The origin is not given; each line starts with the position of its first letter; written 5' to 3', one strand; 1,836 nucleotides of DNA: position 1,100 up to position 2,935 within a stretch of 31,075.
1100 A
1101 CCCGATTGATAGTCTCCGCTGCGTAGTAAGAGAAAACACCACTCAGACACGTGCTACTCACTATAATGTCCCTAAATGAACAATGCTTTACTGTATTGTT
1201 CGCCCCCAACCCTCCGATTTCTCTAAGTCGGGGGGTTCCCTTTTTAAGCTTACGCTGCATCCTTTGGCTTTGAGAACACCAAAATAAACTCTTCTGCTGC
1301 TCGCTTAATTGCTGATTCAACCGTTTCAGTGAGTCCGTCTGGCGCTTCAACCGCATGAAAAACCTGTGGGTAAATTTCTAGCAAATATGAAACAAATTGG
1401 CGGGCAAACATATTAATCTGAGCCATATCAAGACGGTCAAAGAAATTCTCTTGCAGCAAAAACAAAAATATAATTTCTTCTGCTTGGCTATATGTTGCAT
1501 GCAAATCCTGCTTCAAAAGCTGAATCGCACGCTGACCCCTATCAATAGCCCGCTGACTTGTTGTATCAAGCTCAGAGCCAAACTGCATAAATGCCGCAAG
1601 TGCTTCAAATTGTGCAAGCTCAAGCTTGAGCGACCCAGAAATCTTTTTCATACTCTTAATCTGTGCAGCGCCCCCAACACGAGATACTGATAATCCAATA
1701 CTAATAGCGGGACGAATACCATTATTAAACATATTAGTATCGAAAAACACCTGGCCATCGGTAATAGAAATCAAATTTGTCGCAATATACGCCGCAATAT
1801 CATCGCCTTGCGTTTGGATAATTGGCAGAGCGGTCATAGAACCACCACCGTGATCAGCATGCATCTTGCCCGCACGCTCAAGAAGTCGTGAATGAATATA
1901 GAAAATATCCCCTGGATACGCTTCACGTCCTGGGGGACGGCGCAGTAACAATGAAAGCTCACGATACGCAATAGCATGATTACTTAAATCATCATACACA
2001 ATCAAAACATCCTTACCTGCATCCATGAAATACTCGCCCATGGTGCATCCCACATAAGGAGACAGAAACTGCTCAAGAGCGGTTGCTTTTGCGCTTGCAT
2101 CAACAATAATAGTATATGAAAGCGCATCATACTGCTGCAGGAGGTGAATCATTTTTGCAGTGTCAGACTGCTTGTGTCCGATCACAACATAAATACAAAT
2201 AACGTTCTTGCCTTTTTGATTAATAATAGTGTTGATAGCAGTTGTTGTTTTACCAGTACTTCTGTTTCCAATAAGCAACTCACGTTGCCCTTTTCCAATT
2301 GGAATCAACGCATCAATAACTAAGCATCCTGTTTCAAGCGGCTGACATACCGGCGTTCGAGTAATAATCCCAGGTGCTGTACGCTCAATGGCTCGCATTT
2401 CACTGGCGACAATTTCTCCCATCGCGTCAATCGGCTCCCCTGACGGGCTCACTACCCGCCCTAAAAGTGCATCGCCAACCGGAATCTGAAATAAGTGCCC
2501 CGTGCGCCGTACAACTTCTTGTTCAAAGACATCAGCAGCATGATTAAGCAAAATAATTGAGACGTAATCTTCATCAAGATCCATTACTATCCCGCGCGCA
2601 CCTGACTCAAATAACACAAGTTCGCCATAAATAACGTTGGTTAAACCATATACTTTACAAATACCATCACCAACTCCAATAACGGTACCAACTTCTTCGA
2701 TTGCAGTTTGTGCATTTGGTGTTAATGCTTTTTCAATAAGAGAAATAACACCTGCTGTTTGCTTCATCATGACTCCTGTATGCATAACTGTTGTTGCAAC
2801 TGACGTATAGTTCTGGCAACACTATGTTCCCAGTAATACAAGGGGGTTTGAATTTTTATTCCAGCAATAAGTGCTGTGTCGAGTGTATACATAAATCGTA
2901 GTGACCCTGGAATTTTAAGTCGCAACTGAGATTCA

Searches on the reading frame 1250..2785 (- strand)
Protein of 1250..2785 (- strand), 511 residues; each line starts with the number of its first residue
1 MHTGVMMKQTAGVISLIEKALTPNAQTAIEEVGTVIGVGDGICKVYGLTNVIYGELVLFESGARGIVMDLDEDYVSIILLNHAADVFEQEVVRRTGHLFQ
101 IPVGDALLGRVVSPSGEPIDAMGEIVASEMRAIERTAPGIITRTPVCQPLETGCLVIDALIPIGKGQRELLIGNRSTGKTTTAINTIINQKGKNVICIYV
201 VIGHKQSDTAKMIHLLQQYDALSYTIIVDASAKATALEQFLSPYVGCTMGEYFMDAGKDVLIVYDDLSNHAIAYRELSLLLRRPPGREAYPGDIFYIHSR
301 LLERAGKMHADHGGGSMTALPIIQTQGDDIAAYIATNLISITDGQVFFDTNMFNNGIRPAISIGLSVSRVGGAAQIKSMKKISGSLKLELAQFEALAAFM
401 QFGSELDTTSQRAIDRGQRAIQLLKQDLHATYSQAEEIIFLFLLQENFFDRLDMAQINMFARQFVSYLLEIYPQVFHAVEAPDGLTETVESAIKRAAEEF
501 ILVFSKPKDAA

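Call 32: find_related_loci(query=window:1250-2785:-, collection=genome_contigs, flank=3000)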
Query window:1250-2785:- (511 aa) in genome_contigs; peptide patterns used: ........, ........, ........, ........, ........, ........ (x = any residue, [..] = any of these).
599 stretches matched a pattern (row limit reached: there are more); 572 encode a relative of the query (tblastn E <= 1e-3); the best 80 are kept; 80 distinct loci.
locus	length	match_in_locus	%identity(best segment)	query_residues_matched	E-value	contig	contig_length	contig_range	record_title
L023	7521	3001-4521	87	3-509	0e+0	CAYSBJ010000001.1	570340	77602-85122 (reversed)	MAG TPA_asm: uncultured Pseudomonadota bacterium isolate SRP257259_co1_349 genome assembly, contig: NODE_5_length_570340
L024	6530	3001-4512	61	3-506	0e+0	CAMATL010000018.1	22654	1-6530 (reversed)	MAG: candidate division TM6 bacterium GW2011_GWF2_37_49 isolate LH-02apr19-206 genome assembly, contig: LH-02apr19-C4787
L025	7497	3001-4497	56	6-507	0e+0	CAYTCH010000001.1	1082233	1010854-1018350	MAG TPA_asm: uncultured Pseudomonadota bacterium isolate SRP302447_co2_209 genome assembly, contig: NODE_6_length_108223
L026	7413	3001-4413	52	24-494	3e-173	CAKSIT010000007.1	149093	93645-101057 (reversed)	MAG: uncultured Oscillospiraceae bacterium isolate REFINED_METABAT215_TOP10_CONTIGS_1500_ASSEMBLY_K77_MERGED__Hadza_MoBi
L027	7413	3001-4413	52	24-494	3e-173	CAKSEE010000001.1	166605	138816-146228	MAG: uncultured Oscillospiraceae bacterium isolate REFINED_METABAT215_TOP10_CONTIGS_1500_ASSEMBLY_K77_MERGED__Hadza_MoBi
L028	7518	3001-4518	50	6-510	1e-170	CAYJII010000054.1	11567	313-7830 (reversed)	MAG TPA_asm: uncultured Oscillospiraceae bacterium isolate ERP123703_co1_356 genome assembly, contig: NODE_5902_length_1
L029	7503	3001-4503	51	7-505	1e-170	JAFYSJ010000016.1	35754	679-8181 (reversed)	MAG: Clostridia bacterium isolate RGIG7378 Water_buffalos_Cecum-5__c580770, whole genome shotgun sequence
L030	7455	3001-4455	51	26-506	3e-170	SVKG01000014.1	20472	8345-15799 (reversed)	MAG: Oscillospiraceae bacterium isolate SIG455 NODE_48889_length_20472_cov_1.184370, whole genome shotgun sequence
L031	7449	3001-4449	50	24-506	7e-170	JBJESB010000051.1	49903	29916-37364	MAG: Oscillospiraceae bacterium isolate PUUB23_bin.030 NODE_223_length_49903_cov_10.731805, whole genome shotgun sequenc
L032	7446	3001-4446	50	24-505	7e-170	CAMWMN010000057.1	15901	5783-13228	MAG TPA_asm: uncultured Clostridia bacterium isolate SRR14411333_bin.6_metawrap_v1.3_MAG genome assembly, contig: NODE.3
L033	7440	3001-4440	51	31-506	9e-170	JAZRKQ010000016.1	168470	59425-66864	MAG: Clostridia bacterium isolate T1900045446_YK20190137.MAGScoT_cleanbin_000002 SGB_7156_k141_1130385, whole genome sho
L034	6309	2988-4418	50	24-500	3e-171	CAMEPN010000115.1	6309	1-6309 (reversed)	MAG: uncultured Clostridia bacterium isolate SRR11489776_bin.6_metaWRAP_v1.3_MAG genome assembly, contig: ERZ11466742.13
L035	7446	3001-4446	50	24-505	1e-169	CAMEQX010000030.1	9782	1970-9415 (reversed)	MAG: uncultured Clostridia bacterium isolate SRR15057929_bin.40_metaWRAP_v1.3_MAG genome assembly, contig: ERZ10407480.3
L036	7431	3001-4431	50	24-500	2e-169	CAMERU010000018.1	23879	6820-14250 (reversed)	MAG: uncultured Clostridia bacterium isolate SRR11489788_bin.54_metaWRAP_v1.3_MAG genome assembly, contig: ERZ11466826.1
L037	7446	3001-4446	49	24-505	5e-169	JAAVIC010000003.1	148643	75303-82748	MAG: Oscillospiraceae bacterium isolate Mgla_MAG_34-bin_10 c_000000014123, whole genome shotgun sequence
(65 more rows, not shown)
